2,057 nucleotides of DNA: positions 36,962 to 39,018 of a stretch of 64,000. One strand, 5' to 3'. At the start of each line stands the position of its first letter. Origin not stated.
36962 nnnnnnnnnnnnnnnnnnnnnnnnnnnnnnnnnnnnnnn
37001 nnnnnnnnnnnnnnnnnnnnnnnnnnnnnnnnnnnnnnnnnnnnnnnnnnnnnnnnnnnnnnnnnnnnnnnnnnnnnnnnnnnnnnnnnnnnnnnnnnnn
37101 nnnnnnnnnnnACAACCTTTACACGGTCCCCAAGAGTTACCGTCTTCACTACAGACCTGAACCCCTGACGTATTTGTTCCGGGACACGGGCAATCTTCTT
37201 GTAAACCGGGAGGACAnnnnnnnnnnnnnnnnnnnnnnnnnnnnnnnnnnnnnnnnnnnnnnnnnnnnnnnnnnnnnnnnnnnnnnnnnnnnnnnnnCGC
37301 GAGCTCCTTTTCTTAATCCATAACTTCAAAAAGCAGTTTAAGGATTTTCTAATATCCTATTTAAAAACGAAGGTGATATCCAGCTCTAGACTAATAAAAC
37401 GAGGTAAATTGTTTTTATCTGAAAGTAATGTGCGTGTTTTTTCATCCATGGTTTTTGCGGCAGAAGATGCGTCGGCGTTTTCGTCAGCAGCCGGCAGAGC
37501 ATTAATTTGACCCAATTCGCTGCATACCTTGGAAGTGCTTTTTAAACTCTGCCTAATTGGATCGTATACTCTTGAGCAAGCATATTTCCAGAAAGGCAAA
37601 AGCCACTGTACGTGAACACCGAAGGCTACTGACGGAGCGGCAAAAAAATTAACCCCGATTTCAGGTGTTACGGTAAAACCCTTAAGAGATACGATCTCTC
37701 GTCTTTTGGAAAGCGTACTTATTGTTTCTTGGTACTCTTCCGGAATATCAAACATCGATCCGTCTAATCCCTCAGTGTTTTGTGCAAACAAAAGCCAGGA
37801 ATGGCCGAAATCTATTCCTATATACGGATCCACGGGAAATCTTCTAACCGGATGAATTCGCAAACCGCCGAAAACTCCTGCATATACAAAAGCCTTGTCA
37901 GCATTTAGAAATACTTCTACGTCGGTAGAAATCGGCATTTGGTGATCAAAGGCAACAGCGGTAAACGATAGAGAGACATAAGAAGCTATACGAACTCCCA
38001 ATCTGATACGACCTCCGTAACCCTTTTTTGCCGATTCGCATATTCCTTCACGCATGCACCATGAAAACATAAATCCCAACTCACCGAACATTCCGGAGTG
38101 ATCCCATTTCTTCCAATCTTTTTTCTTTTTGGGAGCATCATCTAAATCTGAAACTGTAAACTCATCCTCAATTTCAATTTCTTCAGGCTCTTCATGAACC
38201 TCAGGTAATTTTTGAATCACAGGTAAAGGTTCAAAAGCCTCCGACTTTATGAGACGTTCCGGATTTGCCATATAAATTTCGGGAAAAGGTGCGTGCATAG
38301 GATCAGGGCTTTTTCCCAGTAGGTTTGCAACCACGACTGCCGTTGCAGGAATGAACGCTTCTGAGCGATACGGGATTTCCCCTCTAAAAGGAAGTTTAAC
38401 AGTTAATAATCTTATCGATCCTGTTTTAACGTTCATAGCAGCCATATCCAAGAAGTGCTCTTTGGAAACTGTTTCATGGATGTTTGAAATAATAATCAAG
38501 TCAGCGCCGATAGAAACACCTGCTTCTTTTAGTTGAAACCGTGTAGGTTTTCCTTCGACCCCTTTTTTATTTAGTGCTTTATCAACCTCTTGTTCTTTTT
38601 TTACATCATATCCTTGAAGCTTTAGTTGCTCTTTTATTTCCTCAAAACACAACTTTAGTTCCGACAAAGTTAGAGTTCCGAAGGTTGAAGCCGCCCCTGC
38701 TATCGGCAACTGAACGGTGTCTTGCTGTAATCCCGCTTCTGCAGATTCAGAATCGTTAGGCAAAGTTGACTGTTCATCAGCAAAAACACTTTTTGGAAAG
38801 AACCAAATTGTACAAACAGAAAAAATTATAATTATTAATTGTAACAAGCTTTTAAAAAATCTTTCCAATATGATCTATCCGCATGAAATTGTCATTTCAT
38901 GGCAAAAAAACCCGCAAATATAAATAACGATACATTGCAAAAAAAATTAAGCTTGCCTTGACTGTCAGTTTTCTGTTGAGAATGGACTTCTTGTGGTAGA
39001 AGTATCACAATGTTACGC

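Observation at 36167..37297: Cysteine-rich-repeat lipoprotein carrying a 38-aa perfect (D-A/D-T)n tract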

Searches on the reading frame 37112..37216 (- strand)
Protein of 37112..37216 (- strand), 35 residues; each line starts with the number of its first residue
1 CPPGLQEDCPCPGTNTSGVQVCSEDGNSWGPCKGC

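Call 42: search_solved_structures(query=A3, max_evalue=10, show_alignments=3)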
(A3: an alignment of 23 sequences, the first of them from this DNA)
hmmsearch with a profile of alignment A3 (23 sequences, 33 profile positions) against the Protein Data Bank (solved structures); distinct sequences matched with E-value up to 10: 2.
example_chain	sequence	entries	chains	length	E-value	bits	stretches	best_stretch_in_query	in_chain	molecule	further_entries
1agt_A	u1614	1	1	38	0.23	15.3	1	10-31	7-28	AGITOXIN 2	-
1fbr_A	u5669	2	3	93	9.3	10.1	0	5-23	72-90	FIBRONECTIN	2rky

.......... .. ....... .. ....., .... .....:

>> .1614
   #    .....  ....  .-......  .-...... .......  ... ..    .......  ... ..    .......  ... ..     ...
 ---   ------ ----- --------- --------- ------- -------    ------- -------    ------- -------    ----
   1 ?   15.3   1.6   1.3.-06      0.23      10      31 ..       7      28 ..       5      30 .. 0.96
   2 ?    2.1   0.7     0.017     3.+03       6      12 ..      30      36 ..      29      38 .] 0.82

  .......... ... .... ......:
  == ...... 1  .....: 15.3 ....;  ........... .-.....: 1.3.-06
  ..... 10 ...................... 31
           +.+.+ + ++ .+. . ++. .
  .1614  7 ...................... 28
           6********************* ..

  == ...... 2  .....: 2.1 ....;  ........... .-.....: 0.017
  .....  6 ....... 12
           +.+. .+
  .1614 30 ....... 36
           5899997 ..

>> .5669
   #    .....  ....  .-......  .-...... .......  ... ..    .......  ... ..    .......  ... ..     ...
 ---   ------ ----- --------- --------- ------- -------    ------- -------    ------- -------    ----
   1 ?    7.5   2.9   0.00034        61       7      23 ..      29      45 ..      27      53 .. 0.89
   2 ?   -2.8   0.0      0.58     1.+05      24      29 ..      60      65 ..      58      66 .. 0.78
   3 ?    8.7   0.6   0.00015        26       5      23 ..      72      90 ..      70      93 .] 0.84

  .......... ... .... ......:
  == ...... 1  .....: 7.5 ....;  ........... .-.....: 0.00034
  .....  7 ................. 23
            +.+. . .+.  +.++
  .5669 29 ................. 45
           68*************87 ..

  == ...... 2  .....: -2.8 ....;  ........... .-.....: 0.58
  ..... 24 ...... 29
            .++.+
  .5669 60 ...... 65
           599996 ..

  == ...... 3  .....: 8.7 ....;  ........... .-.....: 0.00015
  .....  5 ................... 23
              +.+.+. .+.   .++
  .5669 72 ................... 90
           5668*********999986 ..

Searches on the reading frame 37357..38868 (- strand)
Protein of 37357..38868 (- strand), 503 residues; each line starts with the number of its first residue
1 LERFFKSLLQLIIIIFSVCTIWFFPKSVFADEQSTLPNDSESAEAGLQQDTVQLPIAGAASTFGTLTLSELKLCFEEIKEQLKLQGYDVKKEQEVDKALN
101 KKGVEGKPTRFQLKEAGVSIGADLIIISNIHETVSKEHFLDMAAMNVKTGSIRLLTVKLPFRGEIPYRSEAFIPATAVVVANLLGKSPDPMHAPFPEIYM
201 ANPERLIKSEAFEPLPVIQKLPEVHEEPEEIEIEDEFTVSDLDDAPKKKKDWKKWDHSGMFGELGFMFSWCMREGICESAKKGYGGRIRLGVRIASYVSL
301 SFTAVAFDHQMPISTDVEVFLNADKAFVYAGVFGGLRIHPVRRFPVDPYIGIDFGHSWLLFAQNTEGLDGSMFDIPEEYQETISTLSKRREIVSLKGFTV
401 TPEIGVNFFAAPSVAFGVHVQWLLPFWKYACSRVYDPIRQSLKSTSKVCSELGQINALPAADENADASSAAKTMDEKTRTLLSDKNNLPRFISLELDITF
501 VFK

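Call 20: search_protein_families(library=pfam, proteins=[window:37357-38868:-], max_evalue=0.001)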
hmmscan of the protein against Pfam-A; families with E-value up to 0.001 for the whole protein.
window:37357-38868:- (503 aa): 0 families

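Call 70: search_protein_families(library=ncbifam, proteins=[window:37357-38868:-], max_evalue=0.01)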
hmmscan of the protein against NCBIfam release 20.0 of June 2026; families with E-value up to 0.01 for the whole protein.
window:37357-38868:- (503 aa): 0 families

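Call 71: search_solved_structures(query=window:37357-38868:-, max_evalue=1)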
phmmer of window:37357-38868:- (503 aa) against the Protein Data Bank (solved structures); distinct sequences matched with E-value up to 1: 2.
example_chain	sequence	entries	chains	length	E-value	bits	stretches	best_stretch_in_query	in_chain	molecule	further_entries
7mq8_SY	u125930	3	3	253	0.0049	18.8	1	77-149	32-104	Probable U3 small nucleolar RNA-associated protein 11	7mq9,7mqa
8b7x_A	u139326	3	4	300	0.45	12.4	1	347-396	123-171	Siderophore ABC transporter substrate-binding protein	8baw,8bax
